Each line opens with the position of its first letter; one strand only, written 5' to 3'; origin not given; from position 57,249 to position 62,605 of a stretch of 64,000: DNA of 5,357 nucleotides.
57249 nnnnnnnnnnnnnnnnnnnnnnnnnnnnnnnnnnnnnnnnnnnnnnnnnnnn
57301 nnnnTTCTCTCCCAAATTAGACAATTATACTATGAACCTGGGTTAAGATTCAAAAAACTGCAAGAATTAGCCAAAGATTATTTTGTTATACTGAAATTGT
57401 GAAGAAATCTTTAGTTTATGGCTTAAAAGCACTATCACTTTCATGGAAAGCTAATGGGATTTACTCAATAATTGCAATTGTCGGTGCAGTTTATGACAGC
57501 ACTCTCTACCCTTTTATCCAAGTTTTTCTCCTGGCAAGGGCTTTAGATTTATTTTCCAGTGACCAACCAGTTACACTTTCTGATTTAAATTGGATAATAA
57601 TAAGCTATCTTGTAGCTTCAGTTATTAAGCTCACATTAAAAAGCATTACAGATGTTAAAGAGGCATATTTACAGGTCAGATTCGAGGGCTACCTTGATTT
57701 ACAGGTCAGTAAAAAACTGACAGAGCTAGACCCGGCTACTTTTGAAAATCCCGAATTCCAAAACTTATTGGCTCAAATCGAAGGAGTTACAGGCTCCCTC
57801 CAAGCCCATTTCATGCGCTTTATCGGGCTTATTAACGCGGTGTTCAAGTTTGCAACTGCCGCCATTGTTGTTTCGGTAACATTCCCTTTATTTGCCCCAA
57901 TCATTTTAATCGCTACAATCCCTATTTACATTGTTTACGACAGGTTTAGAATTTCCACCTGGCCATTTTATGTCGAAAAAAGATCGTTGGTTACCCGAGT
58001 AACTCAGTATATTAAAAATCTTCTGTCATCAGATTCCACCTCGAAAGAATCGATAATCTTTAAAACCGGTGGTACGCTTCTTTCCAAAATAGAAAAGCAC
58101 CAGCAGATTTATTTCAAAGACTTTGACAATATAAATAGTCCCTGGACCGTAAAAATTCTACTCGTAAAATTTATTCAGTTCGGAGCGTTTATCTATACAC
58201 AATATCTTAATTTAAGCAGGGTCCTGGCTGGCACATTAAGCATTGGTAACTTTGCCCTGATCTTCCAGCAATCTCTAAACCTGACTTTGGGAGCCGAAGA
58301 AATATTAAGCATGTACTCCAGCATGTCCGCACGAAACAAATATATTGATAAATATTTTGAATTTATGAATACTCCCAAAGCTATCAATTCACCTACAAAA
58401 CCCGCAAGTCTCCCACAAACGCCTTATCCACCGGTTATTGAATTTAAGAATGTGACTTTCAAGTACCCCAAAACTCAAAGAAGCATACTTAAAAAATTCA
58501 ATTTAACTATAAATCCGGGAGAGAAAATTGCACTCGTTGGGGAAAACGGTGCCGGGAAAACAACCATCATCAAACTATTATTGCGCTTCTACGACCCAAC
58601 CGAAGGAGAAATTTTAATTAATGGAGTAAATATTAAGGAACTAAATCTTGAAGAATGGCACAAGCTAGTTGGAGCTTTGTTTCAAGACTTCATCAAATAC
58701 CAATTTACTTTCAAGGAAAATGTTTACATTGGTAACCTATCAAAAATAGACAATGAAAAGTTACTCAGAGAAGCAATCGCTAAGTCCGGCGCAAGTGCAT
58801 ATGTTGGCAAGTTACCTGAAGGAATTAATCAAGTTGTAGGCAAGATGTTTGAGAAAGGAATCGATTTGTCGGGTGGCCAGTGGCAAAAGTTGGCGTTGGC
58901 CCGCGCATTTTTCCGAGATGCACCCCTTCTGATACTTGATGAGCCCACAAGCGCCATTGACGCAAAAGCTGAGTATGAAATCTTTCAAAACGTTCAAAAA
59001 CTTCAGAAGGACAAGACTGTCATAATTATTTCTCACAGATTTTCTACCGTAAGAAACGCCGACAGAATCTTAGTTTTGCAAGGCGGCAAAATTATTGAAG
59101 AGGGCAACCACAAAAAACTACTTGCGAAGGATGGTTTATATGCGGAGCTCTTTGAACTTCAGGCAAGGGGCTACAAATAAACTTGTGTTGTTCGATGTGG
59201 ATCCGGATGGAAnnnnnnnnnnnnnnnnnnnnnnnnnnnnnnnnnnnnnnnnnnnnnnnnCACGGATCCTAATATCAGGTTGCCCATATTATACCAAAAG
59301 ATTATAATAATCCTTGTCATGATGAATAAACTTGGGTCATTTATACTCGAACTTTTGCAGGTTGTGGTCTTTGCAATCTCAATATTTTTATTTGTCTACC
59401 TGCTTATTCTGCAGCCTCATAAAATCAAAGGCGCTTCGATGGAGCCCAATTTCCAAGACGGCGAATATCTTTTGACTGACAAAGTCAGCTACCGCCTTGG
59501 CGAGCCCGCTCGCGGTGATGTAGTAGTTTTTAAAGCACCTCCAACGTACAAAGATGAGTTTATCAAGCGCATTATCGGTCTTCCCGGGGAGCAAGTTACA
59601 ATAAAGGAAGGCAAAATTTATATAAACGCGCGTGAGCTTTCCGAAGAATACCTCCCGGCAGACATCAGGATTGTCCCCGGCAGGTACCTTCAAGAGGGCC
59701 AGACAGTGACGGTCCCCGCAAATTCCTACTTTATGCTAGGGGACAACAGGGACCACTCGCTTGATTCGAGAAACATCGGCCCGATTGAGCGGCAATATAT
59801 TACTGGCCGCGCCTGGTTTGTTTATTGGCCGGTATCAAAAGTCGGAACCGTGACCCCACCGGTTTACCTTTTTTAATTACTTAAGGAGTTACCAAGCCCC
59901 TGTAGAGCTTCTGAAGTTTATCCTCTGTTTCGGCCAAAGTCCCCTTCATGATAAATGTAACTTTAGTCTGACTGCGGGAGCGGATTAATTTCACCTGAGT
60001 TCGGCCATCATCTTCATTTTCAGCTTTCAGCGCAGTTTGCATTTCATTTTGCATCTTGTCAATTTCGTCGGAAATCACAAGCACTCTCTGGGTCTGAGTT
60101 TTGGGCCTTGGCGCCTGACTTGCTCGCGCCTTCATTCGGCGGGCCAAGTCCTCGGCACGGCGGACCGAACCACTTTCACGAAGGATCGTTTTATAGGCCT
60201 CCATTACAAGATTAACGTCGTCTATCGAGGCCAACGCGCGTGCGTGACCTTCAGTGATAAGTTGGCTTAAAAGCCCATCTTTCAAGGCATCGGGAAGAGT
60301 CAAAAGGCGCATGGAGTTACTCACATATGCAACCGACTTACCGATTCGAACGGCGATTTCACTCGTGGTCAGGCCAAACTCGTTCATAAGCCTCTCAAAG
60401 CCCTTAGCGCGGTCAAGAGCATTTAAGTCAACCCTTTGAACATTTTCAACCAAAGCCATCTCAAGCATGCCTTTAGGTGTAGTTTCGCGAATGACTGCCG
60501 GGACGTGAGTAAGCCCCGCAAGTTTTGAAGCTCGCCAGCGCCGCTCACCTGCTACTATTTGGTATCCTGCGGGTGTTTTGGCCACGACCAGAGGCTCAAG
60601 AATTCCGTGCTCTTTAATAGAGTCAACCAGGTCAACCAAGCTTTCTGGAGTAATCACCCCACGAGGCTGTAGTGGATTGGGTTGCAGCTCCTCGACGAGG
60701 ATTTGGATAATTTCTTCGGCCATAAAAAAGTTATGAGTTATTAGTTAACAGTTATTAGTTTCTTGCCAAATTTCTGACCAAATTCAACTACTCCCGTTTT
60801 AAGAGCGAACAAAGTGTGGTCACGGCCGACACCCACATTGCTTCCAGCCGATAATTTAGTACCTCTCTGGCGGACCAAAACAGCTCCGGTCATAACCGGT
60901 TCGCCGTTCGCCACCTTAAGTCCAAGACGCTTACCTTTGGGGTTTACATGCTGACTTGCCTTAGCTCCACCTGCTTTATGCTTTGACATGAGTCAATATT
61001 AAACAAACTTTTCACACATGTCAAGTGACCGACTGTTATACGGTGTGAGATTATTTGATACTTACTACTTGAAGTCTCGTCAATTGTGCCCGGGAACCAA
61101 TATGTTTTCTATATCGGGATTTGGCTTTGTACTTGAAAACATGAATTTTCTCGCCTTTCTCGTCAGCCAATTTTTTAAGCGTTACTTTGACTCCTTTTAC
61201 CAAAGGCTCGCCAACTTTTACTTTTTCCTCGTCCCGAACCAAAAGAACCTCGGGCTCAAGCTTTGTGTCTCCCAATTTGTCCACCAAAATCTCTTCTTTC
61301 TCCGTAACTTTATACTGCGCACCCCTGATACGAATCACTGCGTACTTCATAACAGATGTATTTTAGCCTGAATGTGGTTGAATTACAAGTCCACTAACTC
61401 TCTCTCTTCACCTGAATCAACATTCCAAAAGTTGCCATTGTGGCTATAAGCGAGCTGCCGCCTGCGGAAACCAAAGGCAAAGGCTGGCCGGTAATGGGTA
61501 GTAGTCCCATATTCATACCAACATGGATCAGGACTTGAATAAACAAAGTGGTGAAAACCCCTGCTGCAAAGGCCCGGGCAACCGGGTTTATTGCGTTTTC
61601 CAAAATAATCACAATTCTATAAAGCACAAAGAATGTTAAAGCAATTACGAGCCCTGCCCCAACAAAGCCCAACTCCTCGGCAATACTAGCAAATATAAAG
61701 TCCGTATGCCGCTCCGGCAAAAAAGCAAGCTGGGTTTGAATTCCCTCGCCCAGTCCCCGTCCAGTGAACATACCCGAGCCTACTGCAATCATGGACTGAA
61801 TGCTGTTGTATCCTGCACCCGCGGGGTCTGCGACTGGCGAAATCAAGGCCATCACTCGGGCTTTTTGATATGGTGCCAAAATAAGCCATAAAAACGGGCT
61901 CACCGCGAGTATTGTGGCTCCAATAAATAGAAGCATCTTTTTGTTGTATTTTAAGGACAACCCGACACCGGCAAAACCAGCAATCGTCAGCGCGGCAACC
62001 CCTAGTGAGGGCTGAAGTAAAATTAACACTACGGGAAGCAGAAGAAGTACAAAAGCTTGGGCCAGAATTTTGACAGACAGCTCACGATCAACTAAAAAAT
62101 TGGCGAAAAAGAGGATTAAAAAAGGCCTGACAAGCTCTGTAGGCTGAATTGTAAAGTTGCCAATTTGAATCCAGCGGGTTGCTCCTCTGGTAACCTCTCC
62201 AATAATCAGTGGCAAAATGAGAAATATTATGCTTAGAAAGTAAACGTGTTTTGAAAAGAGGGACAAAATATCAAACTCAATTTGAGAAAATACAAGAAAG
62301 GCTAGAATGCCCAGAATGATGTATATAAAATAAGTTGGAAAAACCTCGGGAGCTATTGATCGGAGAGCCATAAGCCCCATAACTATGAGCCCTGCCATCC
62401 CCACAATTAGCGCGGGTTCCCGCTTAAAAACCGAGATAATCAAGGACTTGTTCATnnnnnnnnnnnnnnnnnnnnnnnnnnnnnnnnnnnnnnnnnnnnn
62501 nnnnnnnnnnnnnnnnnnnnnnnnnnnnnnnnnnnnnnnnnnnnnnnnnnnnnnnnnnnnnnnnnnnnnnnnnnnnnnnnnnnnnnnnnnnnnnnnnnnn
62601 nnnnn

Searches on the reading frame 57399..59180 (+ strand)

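Call 33: search_protein_families(library=pfam, max_evalue=0.000001, proteins=[window:57399-59180:+])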
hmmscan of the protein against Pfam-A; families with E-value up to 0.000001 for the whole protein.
window:57399-59180:+ (593 aa): 3 families
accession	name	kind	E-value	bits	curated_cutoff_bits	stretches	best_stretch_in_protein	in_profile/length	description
PF00005.33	ABC_tran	-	1.1e-32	113.9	25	1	364-518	1-137/137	ABC transporter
PF02463.25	SMC_N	-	3.7e-09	36.8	40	1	376-558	26-209/220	RecF/RecN/SMC N terminal domain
PF13304.12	AAA_21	-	9.8e-08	32.8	27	0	378-397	3-22/304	AAA domain, putative AbiEii toxin, Type IV TA system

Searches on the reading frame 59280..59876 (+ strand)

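Call 33: search_protein_families(library=pfam, max_evalue=0.000001, proteins=[window:59280-59876:+])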
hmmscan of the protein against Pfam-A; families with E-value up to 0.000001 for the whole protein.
window:59280-59876:+ (198 aa): 1 family
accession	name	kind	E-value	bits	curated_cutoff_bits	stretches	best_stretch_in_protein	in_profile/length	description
PF10502.14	Peptidase_S26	-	4.1e-49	167.2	22.9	1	23-183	2-168/168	Signal peptidase, peptidase S26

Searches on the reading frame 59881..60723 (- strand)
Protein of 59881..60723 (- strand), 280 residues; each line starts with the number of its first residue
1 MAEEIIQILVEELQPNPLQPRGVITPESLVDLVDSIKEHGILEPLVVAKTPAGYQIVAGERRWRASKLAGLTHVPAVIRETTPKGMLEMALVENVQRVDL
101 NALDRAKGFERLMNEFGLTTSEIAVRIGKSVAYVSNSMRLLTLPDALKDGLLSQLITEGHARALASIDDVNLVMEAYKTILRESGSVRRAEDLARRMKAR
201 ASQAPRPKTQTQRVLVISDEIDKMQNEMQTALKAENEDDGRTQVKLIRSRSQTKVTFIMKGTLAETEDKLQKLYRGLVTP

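Call 33: search_protein_families(library=pfam, max_evalue=0.000001, proteins=[window:59881-60723:-])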
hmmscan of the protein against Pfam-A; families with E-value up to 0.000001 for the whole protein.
window:59881-60723:- (280 aa): 2 families
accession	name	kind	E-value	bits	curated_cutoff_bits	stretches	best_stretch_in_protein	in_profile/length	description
PF02195.25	ParB_N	-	2.5e-31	108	26.3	1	4-96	2-95/95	ParB N-terminal domain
PF17762.8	HTH_ParB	-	2.3e-28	98.8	22.6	1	99-198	2-101/102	ParB HTH domain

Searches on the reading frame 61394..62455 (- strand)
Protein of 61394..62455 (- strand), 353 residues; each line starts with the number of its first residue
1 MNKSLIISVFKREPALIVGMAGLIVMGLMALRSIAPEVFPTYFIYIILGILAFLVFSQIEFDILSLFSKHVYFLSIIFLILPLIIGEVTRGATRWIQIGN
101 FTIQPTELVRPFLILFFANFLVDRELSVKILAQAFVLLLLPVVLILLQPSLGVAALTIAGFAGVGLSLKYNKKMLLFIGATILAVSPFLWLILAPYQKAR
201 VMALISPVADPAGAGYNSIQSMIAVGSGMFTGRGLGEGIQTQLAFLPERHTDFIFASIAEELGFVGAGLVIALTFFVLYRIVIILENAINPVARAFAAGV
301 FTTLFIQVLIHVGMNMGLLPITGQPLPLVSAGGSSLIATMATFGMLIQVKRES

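Call 33: search_protein_families(library=pfam, max_evalue=0.000001, proteins=[window:61394-62455:-])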
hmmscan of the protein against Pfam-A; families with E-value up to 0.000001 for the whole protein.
window:61394-62455:- (353 aa): 1 family
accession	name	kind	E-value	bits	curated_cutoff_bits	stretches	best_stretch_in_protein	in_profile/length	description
PF01098.24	FTSW_RODA_SPOVE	-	2.1e-80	270.8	26.4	1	41-352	40-353/356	Cell cycle protein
